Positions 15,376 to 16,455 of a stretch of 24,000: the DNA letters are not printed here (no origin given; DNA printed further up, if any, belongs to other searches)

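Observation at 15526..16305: Heliorhodopsin with an intact retinal pocket inside a streamlined housekeeping array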

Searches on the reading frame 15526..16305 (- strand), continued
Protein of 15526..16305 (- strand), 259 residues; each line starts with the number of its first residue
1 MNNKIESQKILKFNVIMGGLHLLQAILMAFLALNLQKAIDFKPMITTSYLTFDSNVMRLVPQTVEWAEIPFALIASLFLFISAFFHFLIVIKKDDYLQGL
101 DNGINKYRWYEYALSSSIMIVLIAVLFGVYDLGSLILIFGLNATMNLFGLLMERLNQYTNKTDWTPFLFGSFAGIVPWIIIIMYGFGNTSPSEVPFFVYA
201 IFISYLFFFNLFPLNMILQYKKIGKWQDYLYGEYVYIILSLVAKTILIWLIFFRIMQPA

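Call 15: find_homologous_proteins(query=window:15529-16305:-, max_evalue=1e-20)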
Query window:15529-16305:- (259 aa): 6190 proteins with E <= 1e-20 among 6995 candidates; the best 120 are listed.
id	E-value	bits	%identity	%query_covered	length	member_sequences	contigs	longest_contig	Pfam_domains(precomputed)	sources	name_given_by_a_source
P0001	1.5e-160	551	99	100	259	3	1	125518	PF18761.8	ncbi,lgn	-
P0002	1.8e-147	508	90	100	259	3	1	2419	PF18761.8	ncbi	-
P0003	8.2e-122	424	75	98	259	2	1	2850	PF18761.8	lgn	-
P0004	8.5e-121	421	73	98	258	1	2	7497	PF18761.8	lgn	-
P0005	1.8e-115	403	74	99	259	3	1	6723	PF18761.8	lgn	-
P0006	3.6e-114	399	74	97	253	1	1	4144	PF18761.8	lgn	-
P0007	3.3e-106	373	66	97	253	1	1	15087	PF18761.8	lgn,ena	-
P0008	2.5e-105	370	65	97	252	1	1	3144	PF18761.8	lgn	-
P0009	3.4e-105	369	67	97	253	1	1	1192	PF18761.8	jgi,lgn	-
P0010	3.5e-104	366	65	97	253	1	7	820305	PF18761.8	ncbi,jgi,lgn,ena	jgi:hypothetical protein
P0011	4.9e-104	366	66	97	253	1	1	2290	PF18761.8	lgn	-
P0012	7.3e-104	365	65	96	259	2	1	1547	PF18761.8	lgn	-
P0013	2.5e-103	363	65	97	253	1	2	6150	PF18761.8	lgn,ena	-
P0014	2.6e-103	363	65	97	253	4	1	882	PF18761.8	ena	-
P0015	6.2e-103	362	65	97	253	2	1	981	PF18761.8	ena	-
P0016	8.2e-103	362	65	97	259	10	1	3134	PF18761.8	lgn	-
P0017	1.2e-102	361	64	97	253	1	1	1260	PF18761.8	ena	-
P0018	1.3e-102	361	67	97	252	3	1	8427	PF18761.8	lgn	-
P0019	1.4e-102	361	63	97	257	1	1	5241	PF18761.8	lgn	-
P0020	2.9e-102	360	65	97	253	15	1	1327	PF18761.8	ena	-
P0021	2.9e-102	360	64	97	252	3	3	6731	PF18761.8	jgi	-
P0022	5.2e-102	359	65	97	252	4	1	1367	PF18761.8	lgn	-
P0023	6.0e-102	359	64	99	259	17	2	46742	PF18761.8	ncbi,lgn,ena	-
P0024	7.5e-102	358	66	97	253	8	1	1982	PF18761.8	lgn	-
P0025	1.4e-101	358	64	97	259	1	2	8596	PF18761.8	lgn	-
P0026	2.0e-101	357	66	97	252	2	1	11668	PF18761.8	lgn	-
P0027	2.2e-101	357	66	97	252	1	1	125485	PF18761.8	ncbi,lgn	-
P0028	2.7e-101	357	66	97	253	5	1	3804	PF18761.8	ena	-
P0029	3.6e-101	356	63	97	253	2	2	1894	PF18761.8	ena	-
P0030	4.1e-101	356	63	97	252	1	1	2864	PF18761.8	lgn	-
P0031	4.2e-101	356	71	89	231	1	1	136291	PF18761.8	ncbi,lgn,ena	-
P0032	6.1e-101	355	60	100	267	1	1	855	PF18761.8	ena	-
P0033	9.2e-101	355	62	100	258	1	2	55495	PF18761.8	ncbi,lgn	-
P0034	9.6e-101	355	61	100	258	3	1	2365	PF18761.8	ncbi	-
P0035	1.0e-100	355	64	97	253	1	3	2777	PF18761.8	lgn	-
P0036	2.1e-100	354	61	99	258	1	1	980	PF18761.8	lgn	-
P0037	2.6e-100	353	61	100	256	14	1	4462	PF18761.8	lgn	-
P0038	3.6e-100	353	63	100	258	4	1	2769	PF18761.8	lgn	-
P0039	4.7e-100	353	63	99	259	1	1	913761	PF18761.8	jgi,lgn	jgi:hypothetical protein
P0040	8.5e-100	352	65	97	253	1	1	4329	PF18761.8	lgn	-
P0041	1.2e-99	351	61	98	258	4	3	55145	PF18761.8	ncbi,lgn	-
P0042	1.3e-99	351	63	99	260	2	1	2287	PF18761.8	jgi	jgi:hypothetical protein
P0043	1.3e-99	351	64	98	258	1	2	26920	PF18761.8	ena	-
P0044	1.3e-99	351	61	100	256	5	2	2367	PF18761.8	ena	-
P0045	1.4e-99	351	62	97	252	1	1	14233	PF18761.8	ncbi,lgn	-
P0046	1.8e-99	351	63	97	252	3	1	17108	PF18761.8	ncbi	-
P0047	2.4e-99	350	65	97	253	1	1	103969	PF18761.8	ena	-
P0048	3.0e-99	350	63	99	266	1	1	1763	PF18761.8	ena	-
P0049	3.2e-99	350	64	98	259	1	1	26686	PF18761.8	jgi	jgi:hypothetical protein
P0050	3.6e-99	350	60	100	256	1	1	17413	PF18761.8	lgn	-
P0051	5.0e-99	349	62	97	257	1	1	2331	PF18761.8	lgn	-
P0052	6.1e-99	349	60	100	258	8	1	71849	PF18761.8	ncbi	-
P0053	6.4e-99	349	60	100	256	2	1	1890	PF18761.8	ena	-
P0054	8.5e-99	348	61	98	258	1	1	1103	PF18761.8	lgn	-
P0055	3.2e-98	347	63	97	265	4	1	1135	PF18761.8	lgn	-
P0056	4.8e-98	346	60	100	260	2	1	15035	PF18761.8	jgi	-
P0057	6.1e-98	346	61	99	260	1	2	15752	PF18761.8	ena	-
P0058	1.0e-97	345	65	93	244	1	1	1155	PF18761.8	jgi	jgi:hypothetical protein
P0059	1.2e-97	345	62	97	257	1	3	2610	PF18761.8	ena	-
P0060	1.2e-97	345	63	98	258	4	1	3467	PF18761.8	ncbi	-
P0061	1.4e-97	344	62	100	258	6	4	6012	PF18761.8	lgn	-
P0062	1.6e-97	344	62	99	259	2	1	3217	PF18761.8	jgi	-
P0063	3.7e-97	343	61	99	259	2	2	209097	PF18761.8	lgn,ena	-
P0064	3.7e-97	343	64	100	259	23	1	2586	PF18761.8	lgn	-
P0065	4.7e-97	343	63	99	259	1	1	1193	PF18761.8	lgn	-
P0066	5.7e-97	342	63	97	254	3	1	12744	PF18761.8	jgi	-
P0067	1.2e-96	341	60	98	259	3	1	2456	PF18761.8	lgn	-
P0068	1.3e-96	341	61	100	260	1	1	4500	PF18761.8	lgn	-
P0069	2.9e-96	340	62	98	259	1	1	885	PF18761.8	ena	-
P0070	3.1e-96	340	62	97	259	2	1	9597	PF18761.8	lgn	-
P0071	3.5e-96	340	59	100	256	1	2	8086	PF18761.8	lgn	-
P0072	4.2e-96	340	59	99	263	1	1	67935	PF18761.8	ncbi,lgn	-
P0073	5.3e-96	339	59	99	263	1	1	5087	PF18761.8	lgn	-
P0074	1.6e-95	338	62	99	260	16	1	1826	PF18761.8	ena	-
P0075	1.6e-95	338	61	97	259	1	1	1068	PF18761.8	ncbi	-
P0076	2.2e-95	337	59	99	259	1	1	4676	PF18761.8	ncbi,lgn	-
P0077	3.0e-95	337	60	100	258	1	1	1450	PF18761.8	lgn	-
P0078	3.8e-95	337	59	100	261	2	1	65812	PF18761.8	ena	-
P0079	4.1e-95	336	60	99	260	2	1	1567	PF18761.8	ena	-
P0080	4.5e-95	336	59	97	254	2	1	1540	PF18761.8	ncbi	-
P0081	5.8e-95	336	61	97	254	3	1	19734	PF18761.8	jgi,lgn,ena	-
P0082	6.2e-95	336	61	100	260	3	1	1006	PF18761.8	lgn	-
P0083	6.7e-95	336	60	97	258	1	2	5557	PF18761.8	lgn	-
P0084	8.4e-95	335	61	97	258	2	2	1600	PF18761.8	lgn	-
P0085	1.2e-94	335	61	91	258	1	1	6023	PF18761.8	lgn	-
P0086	1.4e-94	335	58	98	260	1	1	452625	PF18761.8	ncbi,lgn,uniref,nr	ncbi:heliorhodopsin HeR [Mobilitalea sibirica]|uniref:Heliorhodopsin HeR n=1 Tax=Mobilitalea sibiric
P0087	2.3e-94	334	60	97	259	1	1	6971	PF18761.8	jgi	-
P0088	2.6e-94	334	63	98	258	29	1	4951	PF18761.8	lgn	-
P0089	2.9e-94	334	62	98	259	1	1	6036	PF18761.8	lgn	-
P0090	3.1e-94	334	58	100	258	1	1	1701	PF18761.8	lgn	-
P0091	3.2e-94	333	59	100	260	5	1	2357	PF18761.8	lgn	-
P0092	3.3e-94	333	60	99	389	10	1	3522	PF02493.27,PF18761.8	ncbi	-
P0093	3.4e-94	333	60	100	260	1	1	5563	PF18761.8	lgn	-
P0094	3.8e-94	333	58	100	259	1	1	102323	PF18761.8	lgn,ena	-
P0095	3.9e-94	333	59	98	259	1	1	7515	PF18761.8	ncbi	-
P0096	4.5e-94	333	60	100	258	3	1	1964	PF18761.8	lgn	-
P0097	4.5e-94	333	60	100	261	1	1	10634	PF18761.8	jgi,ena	-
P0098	5.0e-94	333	59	100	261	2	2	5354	PF18761.8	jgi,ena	-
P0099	5.1e-94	333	61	97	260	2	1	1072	PF18761.8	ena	-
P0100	5.8e-94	333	61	100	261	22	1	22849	PF18761.8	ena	-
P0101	8.5e-94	332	59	99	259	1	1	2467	PF18761.8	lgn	-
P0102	9.7e-94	332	59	100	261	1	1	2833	PF18761.8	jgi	jgi:hypothetical protein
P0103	1.1e-93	332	59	100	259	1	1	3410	PF18761.8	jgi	-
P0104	1.2e-93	332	59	100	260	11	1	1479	PF18761.8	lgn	-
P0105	1.2e-93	332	60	100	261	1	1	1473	PF18761.8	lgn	-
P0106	1.2e-93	332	60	99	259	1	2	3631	PF18761.8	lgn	-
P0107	1.5e-93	331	59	100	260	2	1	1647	PF18761.8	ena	-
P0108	1.6e-93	331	60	100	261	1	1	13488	PF18761.8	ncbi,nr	ncbi:MAG: heliorhodopsin HeR [Clostridia bacterium]|nr:heliorhodopsin HeR [Clostridia bacterium]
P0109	1.7e-93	331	59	100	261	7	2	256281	PF18761.8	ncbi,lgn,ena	-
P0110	2.2e-93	331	59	97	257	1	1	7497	PF18761.8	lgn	-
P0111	2.6e-93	331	60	99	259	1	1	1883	PF18761.8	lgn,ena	-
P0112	2.8e-93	330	60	97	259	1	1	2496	PF18761.8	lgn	-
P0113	3.2e-93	330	59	100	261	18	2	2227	PF18761.8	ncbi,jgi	jgi:hypothetical protein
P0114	3.4e-93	330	59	99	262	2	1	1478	PF18761.8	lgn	-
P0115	3.9e-93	330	59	100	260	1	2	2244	PF18761.8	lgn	-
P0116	4.1e-93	330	59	99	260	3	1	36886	PF18761.8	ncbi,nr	ncbi:MAG: hypothetical protein AVO34_06455 [Firmicutes bacterium ML8_F2]|nr:MAG: hypothetical protei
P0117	4.5e-93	330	62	98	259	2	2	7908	PF18761.8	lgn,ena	-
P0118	4.6e-93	330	63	97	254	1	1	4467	PF18761.8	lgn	-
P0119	4.8e-93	330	60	95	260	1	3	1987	PF18761.8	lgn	-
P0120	5.8e-93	329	61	100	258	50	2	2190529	PF18761.8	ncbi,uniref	ncbi:heliorhodopsin HeR [Lactococcus garvieae]|uniref:heliorhodopsin HeR n=1 Tax=Lactococcus garviea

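Call 16: find_encoding_contigs(protein=window:15529-16305:-, flank=10000, max_places=6)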
Protein window:15529-16305:- (259 aa): no gene with exactly this product is on record in the collection.

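Call 17: find_related_loci(query=window:15529-16305:-, collection=genome_contigs, flank=6000)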
Query window:15529-16305:- (259 aa) in genome_contigs; peptide patterns used: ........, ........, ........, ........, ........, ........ (x = any residue, [..] = any of these).
338 stretches matched a pattern; 314 encode a relative of the query (tblastn E <= 1e-3); the best 80 are kept; 80 distinct loci.
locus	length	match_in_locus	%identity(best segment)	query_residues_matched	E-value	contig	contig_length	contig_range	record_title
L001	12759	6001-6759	64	8-258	3e-110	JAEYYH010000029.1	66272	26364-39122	MAG: Bacillota bacterium isolate OH_CBlB_40 k127_2032226, whole genome shotgun sequence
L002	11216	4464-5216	70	8-258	8e-110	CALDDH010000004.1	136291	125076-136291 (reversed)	MAG: uncultured Mycoplasmatales bacterium isolate L2_Bin_Bin_31_1 genome assembly, contig: c_000003369737, whole genome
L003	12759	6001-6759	66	8-258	4e-110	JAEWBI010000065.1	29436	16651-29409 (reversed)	MAG: Bacillota bacterium isolate OH_PBB_246 k127_123976, whole genome shotgun sequence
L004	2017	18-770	67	8-258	2e-115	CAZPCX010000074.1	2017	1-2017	MAG TPA_asm: uncultured Muribaculaceae bacterium isolate SRP192927_co2_341 genome assembly, contig: NODE_156435_length_2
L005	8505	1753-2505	65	8-258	9e-109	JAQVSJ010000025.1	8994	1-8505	MAG: Bacilli bacterium isolate STF1_271 NODE_25898_length_8994_cov_11.594226_Sandtown_F1, whole genome shotgun sequence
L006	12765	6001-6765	65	4-258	1e-108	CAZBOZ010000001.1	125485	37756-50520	MAG TPA_asm: uncultured Muribaculaceae bacterium isolate SRP294416_co1_19 genome assembly, contig: NODE_104_length_12548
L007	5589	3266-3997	66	15-258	4e-108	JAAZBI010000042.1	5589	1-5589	MAG: Mollicutes bacterium isolate AS06rmzACSIP_550 208886_AS06, whole genome shotgun sequence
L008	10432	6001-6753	62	8-258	1e-106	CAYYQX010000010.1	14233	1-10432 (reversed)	MAG TPA_asm: uncultured Muribaculaceae bacterium isolate SRP192927_co3_95 genome assembly, contig: NODE_9993_length_1423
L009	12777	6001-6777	61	2-258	9e-107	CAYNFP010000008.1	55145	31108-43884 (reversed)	MAG TPA_asm: uncultured Muribaculaceae bacterium isolate SRP294416_co1_372 genome assembly, contig: NODE_778_length_5514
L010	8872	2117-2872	62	9-258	1e-103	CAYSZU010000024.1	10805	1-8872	MAG TPA_asm: uncultured Muribaculaceae bacterium isolate SRP192927_co2_725 genome assembly, contig: NODE_11656_length_10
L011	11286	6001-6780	64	4-258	5e-102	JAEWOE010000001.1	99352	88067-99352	MAG: Bacillota bacterium isolate OH_SBlB_51 k127_1480559, whole genome shotgun sequence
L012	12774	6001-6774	61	3-258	3e-101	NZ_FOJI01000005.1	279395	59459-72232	[Clostridium] fimetarium strain DSM 9179, whole genome shotgun sequence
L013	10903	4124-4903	60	1-258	3e-99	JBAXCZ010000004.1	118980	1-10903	MAG: Clostridia bacterium isolate ELA206 MAG206_4, whole genome shotgun sequence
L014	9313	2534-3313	59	1-258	9e-99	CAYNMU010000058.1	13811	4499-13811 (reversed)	MAG TPA_asm: uncultured Eubacteriales bacterium isolate SRP284006_co1_363 genome assembly, contig: NODE_7810_length_1381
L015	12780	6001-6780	59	1-258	2e-98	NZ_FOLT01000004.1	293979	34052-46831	Alkalibacterium subtropicum strain DSM 23664, whole genome shotgun sequence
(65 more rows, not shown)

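Call 18: find_encoding_contigs(protein=P0001, flank=10000, max_places=3)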
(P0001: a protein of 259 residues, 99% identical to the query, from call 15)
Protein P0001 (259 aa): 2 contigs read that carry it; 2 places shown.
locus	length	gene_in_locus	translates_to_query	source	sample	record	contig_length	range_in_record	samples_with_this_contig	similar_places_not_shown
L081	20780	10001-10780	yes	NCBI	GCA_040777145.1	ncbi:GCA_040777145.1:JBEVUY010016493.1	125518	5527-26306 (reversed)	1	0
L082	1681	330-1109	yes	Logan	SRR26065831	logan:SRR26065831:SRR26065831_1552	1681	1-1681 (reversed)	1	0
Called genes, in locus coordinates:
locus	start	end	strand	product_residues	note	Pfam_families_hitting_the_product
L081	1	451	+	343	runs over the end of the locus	PF02558:ApbA (weak), PF02317:Octopine_DH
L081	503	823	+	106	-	PF01906:YbjQ_1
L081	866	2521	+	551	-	-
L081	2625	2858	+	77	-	PF03840:SecG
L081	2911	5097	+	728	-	PF17876:CSD2 (faint), PF00773:RNB, PF00575:S1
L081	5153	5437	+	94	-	PF01668:SmpB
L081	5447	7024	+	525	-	PF06418:CTP_synth_N, PF00117:GATase, PF07722:Peptidase_C26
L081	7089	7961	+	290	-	PF00483:NTP_transferase, PF12804:NTP_transf_3 (weak)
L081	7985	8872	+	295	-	PF01261:AP_endonuc_2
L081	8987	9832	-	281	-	-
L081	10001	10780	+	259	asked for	PF18761:Heliorhodopsin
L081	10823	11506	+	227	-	PF00106:adh_short, PF01370:Epimerase (weak), PF13561:adh_short_C2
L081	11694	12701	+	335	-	PF03320:FBPase_glpX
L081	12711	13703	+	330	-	PF01210:NAD_Gly3P_dh_N, PF02558:ApbA (weak), PF03807:F420_oxidored (faint), PF07479:NAD_Gly3P_dh_C, PF20618:GPD_NAD_C_bact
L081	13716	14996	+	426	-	PF00709:Adenylsucc_synt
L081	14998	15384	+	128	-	PF01467:CTP_transf_like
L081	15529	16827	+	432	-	PF00206:Lyase_1, PF10397:ADSL_C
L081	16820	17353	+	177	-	PF00156:Pribosyltran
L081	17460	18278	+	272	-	PF00005:ABC_tran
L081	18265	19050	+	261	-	PF01061:ABC2_membrane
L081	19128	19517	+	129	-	-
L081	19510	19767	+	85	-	-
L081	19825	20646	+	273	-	PF01381:HTH_3 (weak), PF00356:LacI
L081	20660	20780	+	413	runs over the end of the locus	PF00579:tRNA-synt_1b, PF22421:SYY_C-terminal, PF01479:S4 (faint)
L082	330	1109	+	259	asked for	PF18761:Heliorhodopsin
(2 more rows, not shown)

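Call 30: search_protein_families(library=pfam, alignment_id=A1, max_evalue=0.00001)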
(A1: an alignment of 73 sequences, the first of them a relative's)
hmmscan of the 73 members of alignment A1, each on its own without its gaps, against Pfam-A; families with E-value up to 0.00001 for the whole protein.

A. member 1, L001:6858-7223:+ (121 aa): 2 families
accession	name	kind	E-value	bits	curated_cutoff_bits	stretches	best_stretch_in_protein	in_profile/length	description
PF01230.28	HIT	-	2.2e-19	70.3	21.5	1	11-101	2-94/98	HIT domain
PF11969.13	DcpS_C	-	4.5e-13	50.1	24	1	3-99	2-99/114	Scavenger mRNA decapping enzyme C-term binding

B. families by the number of members that match (of 73 scanned): 95 families (the first 25 are shown)
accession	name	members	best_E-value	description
PF00724.26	Oxidored_FMN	4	5.6e-75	NADH:flavin oxidoreductase / NADH oxidase family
PF02834.22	LigT_PEase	4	1.5e-25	LigT like Phosphoesterase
PF13563.12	2_5_RNA_ligase2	4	1.2e-17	2'-5' RNA ligase superfamily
PF10469.15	AKAP7_NLS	3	1e-10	AKAP7 2'5' RNA ligase-like domain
PF01207.24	Dus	3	2.3e-07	Dihydrouridine synthase (Dus)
PF12638.12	Staygreen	2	2.7e-54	Staygreen protein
PF00005.33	ABC_tran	2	2.6e-53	ABC transporter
PF12695.13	Abhydrolase_5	2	7e-42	Alpha/beta hydrolase family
PF00696.33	AA_kinase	2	6.4e-33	Amino acid kinase family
PF00561.26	Abhydrolase_1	2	4.2e-23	alpha/beta hydrolase fold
PF06580.19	His_kinase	2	1.9e-21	Histidine kinase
PF14249.11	Tocopherol_cycl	2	2.7e-20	Tocopherol cyclase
PF01230.28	HIT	2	2.2e-19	HIT domain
PF11969.13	DcpS_C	2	4.5e-13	Scavenger mRNA decapping enzyme C-term binding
PF02463.25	SMC_N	2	1.3e-10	RecF/RecN/SMC N terminal domain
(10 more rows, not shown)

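Call 31: search_protein_families(library=pfam, alignment_id=A2, max_evalue=0.00001)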
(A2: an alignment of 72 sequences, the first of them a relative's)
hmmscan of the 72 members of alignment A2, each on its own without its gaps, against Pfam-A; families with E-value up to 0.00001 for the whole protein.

A. member 1, L001:5107-5829:- (240 aa): 1 family
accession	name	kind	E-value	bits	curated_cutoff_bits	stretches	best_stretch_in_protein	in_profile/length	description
PF08713.17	DNA_alkylation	-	1.8e-13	51.1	21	1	23-218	3-211/213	DNA alkylation repair enzyme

B. families by the number of members that match (of 72 scanned): 69 families (the first 25 are shown)
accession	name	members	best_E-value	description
PF00875.24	DNA_photolyase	5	6.7e-20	DNA photolyase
PF00724.26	Oxidored_FMN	4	8.5e-57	NADH:flavin oxidoreductase / NADH oxidase family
PF03747.19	ADP_ribosyl_GH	3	1.8e-46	ADP-ribosylglycohydrolase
PF01546.33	Peptidase_M20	3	1.8e-43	Peptidase family M20/M25/M40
PF08713.17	DNA_alkylation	3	3.3e-16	DNA alkylation repair enzyme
PF07687.19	M20_dimer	3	1.3e-14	Peptidase dimerisation domain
PF09945.14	DUF2177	2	2.9e-47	Predicted membrane protein (DUF2177)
PF20434.5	BD-FAE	2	2.6e-42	BD-FAE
PF13687.11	DUF4153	2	9.9e-42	Domain of unknown function (DUF4153)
PF00015.26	MCPsignal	2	3.4e-38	Methyl-accepting chemotaxis protein (MCP) signalling domain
PF00440.29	TetR_N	2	9.5e-13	Bacterial regulatory proteins, tetR family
PF00326.27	Peptidase_S9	2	2e-11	Prolyl oligopeptidase family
PF14199.11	DUF4317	1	8.4e-135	Domain of unknown function (DUF4317)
PF06418.20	CTP_synth_N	1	3e-123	CTP synthase N-terminus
PF18948.5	DUF5692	1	9.5e-116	Family of unknown function (DUF5692)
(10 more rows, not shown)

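Call 41: predict_structure(alignment_id=A3)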
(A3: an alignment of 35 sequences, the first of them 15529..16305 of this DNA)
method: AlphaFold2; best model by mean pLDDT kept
length: 259 residues; sequences in the alignment: 35
mean_pLDDT: 90.0   pTM: 0.85
mean pLDDT of the five models: 90.0, 86.6, 84.8, 82.8, 80.4
residues with pLDDT >= 90: 187; 70-90: 61; 50-70: 10; < 50: 1
segments of 3 or more residues with pLDDT < 50: none
pLDDT, mean of each block of 10 residues (from residue 1): 73 96 96 92 94 96 94 92 96 93 92 93 91 96 96 89 93 90 74 78 86 92 91 92 91 72
secondary structure, 60 per line:
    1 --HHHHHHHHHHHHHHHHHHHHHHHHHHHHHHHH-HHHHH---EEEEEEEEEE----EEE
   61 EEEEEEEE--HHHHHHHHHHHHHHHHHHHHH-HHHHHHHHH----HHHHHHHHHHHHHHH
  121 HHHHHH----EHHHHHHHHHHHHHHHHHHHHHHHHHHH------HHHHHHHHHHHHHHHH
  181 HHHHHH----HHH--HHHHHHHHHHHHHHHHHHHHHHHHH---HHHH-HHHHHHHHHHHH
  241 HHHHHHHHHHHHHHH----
elements in order: H3-34 H36-40 E44-53 E58-68 H71-91 H93-101 H106-126 H132-158 H165-186 H196-220 H224-227 H229-255
